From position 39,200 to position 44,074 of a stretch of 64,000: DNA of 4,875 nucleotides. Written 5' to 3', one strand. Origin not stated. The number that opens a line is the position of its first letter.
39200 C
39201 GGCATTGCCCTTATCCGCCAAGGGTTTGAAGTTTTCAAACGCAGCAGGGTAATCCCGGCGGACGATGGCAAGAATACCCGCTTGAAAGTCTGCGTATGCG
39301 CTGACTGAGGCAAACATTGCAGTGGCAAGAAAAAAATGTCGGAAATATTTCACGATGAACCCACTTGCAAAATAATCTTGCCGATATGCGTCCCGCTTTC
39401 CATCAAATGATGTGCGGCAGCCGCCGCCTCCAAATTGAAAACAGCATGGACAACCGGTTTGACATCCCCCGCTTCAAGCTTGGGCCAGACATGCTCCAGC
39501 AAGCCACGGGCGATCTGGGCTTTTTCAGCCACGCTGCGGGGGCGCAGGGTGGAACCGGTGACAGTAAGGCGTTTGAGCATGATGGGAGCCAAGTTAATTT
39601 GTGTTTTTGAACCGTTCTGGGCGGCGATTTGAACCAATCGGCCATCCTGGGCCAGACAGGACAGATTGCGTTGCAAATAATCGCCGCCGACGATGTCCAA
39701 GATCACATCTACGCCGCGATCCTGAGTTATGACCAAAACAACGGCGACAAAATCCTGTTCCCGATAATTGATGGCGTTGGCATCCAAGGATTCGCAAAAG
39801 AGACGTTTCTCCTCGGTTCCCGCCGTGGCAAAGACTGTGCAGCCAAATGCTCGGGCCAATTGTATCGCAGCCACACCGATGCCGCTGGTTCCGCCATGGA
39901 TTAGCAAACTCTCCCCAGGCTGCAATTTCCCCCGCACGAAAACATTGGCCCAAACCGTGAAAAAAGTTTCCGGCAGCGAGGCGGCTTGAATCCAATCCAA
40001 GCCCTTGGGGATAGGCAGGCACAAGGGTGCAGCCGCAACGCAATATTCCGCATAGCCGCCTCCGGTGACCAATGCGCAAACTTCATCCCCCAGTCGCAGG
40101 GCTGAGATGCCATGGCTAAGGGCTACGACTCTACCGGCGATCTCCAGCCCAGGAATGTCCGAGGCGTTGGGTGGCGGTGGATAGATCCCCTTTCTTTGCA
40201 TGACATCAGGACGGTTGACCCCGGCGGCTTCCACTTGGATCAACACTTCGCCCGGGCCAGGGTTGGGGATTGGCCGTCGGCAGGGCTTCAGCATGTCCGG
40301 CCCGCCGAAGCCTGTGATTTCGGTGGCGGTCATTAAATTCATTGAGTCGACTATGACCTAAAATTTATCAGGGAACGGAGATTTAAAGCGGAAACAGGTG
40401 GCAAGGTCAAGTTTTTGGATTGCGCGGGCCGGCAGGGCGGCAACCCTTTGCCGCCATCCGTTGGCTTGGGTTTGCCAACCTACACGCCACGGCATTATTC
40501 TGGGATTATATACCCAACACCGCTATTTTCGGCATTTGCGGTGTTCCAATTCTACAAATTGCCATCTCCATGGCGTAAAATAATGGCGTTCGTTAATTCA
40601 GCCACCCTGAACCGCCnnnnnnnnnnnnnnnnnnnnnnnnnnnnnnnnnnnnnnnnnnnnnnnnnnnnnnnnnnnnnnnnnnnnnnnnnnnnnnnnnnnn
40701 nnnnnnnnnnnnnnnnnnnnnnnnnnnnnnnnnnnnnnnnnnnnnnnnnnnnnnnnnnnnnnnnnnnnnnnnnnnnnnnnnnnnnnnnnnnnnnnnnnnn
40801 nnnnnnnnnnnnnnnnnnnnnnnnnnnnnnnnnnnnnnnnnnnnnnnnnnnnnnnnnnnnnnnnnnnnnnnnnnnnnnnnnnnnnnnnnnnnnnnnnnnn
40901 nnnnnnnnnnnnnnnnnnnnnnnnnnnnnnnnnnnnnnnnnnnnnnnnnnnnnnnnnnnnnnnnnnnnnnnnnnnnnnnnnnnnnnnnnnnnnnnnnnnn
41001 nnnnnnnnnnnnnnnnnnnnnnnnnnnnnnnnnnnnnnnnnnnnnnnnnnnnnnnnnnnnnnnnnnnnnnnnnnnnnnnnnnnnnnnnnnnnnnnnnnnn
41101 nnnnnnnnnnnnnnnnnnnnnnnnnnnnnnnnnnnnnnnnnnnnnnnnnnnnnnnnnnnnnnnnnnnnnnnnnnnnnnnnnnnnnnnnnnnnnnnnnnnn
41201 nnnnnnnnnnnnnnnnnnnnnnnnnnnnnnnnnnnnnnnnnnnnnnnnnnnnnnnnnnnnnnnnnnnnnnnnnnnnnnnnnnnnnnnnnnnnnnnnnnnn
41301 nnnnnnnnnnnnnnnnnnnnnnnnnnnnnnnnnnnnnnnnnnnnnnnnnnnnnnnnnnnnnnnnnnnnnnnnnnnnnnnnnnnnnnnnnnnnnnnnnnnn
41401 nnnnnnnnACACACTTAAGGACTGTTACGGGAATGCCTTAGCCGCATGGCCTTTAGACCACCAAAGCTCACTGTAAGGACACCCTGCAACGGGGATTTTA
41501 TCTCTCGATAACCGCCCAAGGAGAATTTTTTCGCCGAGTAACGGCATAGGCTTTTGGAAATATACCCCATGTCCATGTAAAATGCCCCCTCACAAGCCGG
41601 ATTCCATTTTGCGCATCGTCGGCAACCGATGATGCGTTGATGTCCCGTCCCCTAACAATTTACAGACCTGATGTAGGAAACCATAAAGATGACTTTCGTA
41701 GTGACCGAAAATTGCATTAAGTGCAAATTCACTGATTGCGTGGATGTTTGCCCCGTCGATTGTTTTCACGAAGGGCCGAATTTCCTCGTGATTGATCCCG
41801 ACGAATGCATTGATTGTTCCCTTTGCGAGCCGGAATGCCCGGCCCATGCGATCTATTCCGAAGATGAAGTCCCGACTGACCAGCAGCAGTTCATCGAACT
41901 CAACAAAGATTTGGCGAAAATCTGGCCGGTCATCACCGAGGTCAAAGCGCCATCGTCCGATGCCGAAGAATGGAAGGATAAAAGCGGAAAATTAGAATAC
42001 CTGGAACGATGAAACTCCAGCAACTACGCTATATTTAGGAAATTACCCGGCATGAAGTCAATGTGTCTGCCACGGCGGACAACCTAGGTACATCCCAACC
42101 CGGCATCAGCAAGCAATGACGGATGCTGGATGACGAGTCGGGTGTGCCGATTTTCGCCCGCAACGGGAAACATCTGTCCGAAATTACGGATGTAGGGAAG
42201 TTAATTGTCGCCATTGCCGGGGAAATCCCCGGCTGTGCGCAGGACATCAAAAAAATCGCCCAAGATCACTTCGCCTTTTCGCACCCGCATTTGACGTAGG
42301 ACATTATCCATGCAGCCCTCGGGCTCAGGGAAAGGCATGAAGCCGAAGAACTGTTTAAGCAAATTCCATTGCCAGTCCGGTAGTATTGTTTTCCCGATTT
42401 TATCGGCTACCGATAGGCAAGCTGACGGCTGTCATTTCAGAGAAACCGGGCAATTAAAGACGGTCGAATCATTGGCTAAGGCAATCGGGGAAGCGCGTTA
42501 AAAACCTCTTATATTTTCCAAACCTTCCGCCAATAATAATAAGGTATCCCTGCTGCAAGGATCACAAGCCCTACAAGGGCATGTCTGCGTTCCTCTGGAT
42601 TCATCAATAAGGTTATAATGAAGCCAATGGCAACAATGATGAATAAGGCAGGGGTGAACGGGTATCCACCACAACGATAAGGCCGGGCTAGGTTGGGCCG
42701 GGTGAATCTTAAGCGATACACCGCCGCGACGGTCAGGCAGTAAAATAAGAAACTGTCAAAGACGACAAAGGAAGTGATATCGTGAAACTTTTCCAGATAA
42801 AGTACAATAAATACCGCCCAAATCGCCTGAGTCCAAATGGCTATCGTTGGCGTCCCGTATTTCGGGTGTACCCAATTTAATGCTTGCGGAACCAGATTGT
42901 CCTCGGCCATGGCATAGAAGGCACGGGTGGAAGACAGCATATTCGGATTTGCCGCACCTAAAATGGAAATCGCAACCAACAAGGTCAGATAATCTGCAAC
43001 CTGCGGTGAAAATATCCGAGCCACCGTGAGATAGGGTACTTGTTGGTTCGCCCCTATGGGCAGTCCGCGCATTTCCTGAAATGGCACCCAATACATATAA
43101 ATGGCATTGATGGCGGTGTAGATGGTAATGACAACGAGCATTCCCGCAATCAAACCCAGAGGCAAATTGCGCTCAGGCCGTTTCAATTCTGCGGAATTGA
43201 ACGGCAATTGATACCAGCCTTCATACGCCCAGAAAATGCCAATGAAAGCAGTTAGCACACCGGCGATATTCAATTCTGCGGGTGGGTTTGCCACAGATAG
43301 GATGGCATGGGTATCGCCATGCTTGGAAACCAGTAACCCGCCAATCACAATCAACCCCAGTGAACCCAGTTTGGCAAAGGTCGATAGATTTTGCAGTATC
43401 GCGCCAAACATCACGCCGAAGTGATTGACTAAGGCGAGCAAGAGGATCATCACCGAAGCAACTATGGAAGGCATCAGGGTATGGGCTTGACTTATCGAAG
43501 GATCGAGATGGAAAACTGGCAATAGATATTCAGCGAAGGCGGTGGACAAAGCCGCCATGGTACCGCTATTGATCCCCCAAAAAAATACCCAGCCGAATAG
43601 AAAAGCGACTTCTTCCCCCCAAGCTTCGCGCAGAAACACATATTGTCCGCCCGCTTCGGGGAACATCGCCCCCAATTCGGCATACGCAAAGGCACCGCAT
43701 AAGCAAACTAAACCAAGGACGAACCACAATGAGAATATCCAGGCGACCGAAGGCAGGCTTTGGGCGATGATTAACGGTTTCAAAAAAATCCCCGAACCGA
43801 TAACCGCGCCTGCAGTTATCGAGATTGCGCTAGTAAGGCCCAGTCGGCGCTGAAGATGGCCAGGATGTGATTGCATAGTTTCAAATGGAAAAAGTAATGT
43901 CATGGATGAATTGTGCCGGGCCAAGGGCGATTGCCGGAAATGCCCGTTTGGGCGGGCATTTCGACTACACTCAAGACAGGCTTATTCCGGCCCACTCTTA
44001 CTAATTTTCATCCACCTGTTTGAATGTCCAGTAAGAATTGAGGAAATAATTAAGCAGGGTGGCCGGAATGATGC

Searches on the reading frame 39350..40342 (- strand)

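Call 61: search_protein_families(library=pfam, proteins=[window:39350-40342:-], max_evalue=0.0001)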
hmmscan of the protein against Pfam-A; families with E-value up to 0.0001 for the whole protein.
window:39350-40342:- (330 aa): 3 families
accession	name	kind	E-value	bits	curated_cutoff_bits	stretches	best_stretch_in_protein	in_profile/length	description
PF00107.32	ADH_zinc_N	-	2.5e-27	95.8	31.8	1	154-268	1-116/129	Zinc-binding dehydrogenase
PF13602.12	ADH_zinc_N_2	-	7.9e-25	88.8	27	1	190-325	6-134/134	Zinc-binding dehydrogenase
PF08240.17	ADH_N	-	2.9e-16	60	23.5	1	29-113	1-104/104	Alcohol dehydrogenase GroES-like domain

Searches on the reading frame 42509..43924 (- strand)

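Call 83: search_protein_families(library=pfam, proteins=[window:42509-43924:-], max_evalue=0.0001)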
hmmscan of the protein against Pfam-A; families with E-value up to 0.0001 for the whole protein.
window:42509-43924:- (471 aa): 2 families
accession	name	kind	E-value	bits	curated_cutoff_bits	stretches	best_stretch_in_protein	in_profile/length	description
PF13520.12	AA_permease_2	-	6.9e-59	200.3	27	1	28-447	1-411/427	Amino acid permease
PF00324.27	AA_permease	-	2.8e-27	96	24.6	1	34-439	3-420/470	Amino acid permease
